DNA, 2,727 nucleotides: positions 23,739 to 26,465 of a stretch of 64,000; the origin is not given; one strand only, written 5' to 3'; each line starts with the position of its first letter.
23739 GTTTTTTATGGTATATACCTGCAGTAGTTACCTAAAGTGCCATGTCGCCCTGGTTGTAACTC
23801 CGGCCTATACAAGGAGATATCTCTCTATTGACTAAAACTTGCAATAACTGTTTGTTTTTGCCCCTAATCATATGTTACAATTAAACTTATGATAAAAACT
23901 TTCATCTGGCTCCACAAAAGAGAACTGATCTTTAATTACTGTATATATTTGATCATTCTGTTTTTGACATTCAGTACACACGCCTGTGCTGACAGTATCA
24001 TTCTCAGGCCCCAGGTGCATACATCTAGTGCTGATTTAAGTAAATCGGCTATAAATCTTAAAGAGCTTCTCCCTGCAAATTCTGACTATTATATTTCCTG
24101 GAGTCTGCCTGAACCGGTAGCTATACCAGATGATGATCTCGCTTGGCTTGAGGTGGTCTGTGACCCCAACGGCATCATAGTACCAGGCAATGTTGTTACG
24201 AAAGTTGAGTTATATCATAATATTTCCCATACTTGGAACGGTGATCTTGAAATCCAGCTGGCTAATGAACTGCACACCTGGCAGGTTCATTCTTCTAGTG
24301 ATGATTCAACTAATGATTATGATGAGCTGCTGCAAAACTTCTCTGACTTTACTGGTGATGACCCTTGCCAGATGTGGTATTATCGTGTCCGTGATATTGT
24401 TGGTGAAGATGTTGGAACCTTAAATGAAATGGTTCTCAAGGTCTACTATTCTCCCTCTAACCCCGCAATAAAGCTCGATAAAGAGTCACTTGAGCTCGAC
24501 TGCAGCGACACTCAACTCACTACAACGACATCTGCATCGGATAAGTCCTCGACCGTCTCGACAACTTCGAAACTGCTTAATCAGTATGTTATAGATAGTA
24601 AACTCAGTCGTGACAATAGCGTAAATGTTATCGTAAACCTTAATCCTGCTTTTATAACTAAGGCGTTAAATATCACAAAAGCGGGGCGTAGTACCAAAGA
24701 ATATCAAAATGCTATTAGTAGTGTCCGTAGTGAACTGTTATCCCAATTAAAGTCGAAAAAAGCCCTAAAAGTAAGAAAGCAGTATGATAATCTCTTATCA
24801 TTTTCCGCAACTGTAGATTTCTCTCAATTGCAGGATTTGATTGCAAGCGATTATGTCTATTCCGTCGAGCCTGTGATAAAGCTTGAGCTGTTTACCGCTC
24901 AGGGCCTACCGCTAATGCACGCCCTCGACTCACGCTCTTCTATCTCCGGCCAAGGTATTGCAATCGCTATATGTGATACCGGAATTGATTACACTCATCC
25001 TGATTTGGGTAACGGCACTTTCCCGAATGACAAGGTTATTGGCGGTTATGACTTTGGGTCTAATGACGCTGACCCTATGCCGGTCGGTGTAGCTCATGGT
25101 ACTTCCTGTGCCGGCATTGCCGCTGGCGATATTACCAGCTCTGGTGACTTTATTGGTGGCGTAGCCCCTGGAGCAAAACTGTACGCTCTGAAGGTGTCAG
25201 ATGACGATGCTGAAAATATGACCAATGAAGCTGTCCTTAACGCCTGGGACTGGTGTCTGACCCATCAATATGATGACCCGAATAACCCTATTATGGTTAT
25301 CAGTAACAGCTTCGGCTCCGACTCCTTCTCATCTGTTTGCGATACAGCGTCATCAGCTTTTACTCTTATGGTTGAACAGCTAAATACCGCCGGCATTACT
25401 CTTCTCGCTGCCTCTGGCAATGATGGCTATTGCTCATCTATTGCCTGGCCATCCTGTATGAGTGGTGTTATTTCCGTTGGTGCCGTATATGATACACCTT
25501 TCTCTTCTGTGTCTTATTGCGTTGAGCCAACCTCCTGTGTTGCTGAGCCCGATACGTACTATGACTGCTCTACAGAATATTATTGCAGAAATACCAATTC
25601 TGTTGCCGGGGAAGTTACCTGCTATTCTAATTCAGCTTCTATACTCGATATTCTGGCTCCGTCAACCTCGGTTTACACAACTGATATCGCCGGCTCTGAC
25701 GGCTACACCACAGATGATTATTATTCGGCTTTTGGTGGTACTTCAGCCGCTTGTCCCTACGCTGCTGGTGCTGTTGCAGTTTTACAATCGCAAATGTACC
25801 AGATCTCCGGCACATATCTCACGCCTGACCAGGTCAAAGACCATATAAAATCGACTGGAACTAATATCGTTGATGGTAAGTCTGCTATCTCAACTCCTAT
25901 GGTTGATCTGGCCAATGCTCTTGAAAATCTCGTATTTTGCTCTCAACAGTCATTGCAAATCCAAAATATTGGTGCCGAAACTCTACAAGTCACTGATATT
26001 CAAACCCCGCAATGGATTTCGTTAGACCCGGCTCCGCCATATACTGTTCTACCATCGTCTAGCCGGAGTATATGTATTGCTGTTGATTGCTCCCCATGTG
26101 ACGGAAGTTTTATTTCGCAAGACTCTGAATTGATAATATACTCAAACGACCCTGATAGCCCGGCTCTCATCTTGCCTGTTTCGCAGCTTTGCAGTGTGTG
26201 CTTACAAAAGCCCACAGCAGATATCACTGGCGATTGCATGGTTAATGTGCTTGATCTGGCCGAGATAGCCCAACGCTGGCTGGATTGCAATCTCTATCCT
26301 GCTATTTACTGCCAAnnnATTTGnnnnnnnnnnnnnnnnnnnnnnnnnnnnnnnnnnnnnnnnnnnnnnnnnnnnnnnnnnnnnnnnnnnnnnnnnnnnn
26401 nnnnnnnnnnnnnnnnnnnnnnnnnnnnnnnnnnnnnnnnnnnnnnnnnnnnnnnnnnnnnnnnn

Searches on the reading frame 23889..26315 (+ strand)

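Call 10: search_protein_families(library=pfam, proteins=[window:23889-26315:+], max_evalue=0.001)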
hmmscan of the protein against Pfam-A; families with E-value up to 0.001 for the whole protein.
window:23889-26315:+ (809 aa): 1 family
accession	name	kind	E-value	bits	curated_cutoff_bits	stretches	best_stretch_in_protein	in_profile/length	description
PF00082.27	Peptidase_S8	-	6.8e-39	134.3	21.8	1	354-659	1-275/288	Subtilase family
